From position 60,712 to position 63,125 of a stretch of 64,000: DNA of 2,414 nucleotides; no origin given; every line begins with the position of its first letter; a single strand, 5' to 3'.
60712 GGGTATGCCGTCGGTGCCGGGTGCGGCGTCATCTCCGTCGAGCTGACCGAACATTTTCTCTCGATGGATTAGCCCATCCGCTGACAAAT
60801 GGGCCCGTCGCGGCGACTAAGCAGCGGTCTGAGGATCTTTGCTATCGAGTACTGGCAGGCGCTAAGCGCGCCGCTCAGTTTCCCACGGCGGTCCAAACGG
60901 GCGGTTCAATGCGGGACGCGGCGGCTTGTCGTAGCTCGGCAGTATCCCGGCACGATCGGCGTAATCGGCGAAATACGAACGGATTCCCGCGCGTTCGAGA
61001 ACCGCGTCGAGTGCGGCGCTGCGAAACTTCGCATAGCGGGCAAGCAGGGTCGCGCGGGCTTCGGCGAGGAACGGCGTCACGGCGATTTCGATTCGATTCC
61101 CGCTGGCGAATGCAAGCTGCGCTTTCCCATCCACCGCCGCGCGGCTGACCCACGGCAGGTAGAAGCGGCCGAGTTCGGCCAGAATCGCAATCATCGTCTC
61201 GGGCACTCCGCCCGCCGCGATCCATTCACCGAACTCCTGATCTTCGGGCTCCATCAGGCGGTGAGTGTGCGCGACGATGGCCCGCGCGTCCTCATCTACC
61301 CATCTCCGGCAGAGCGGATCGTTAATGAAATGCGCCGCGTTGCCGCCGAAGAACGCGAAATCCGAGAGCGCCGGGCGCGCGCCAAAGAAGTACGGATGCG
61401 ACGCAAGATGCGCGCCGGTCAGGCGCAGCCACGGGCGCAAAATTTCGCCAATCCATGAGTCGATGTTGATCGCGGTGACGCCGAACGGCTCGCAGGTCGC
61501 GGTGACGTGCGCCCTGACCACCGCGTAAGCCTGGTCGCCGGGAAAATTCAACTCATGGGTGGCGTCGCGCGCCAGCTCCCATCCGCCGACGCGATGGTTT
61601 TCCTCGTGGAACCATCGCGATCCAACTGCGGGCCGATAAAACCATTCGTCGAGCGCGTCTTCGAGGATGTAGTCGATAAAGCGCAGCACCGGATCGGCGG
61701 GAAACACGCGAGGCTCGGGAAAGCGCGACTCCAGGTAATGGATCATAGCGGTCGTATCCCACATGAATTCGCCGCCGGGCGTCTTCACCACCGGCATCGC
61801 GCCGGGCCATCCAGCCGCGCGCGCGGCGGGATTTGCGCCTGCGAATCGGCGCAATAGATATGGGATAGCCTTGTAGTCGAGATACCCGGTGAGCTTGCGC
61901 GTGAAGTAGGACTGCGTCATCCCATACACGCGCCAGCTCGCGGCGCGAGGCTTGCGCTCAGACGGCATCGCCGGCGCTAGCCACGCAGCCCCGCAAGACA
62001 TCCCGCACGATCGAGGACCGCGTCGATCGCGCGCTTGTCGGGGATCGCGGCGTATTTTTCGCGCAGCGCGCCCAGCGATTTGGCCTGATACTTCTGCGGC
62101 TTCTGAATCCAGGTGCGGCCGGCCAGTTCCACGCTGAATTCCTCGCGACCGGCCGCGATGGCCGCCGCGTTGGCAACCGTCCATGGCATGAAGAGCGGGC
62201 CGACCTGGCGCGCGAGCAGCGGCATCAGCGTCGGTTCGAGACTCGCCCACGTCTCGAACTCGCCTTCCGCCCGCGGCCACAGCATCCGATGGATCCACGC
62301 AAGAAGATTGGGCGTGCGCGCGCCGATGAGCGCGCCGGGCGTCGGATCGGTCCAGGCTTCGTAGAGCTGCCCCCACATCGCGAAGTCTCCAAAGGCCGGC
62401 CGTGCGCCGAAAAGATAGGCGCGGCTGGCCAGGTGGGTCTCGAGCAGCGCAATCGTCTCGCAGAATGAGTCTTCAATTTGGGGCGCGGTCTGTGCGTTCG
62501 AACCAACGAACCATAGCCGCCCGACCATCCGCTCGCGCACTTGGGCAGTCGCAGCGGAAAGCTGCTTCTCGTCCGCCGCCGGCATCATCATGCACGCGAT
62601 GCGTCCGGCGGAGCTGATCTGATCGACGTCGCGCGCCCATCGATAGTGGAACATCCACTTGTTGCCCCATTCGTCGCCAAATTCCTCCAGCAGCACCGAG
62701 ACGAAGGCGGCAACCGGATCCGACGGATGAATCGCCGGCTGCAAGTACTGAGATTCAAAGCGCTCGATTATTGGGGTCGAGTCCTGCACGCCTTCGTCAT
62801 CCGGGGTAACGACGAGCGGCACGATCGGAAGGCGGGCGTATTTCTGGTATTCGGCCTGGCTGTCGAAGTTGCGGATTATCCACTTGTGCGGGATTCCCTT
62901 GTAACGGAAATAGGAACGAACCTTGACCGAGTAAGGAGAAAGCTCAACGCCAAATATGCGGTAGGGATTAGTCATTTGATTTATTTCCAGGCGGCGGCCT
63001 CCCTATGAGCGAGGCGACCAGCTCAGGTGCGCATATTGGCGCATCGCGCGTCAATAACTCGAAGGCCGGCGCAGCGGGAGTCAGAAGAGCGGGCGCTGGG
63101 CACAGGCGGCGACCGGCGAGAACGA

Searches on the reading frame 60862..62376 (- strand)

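Call 58: search_protein_families(library=pfam, proteins=[window:60862-62376:-], max_evalue=0.00001)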
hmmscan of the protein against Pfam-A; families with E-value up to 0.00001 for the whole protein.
window:60862-62376:- (504 aa): 1 family
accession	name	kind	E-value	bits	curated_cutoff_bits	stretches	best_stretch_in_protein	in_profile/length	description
PF13417.12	GST_N_3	-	1.7e-07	31.9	22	1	151-222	2-74/75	Glutathione S-transferase, N-terminal domain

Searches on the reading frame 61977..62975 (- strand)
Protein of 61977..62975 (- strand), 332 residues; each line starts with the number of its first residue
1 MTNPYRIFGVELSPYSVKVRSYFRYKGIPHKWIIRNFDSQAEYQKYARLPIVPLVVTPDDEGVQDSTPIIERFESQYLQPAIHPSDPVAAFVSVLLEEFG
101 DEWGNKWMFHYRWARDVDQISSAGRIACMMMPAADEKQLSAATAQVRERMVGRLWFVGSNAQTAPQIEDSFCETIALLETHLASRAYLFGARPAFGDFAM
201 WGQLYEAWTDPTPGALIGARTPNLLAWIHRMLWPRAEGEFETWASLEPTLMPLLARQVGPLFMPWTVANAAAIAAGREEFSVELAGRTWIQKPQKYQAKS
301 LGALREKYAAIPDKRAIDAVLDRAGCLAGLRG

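Call 58: search_protein_families(library=pfam, proteins=[window:61977-62975:-], max_evalue=0.00001)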
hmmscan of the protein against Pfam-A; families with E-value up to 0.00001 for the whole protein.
window:61977-62975:- (332 aa): 3 families
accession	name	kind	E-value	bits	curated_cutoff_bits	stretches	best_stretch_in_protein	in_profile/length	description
PF13417.12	GST_N_3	-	1.9e-11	44.5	22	1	8-79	2-73/75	Glutathione S-transferase, N-terminal domain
PF13409.12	GST_N_2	-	1.4e-10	42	25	1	13-76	2-70/70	Glutathione S-transferase, N-terminal domain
PF13410.11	GST_C_2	-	8.1e-08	32.7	24.9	1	168-230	8-69/69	Glutathione S-transferase, C-terminal domain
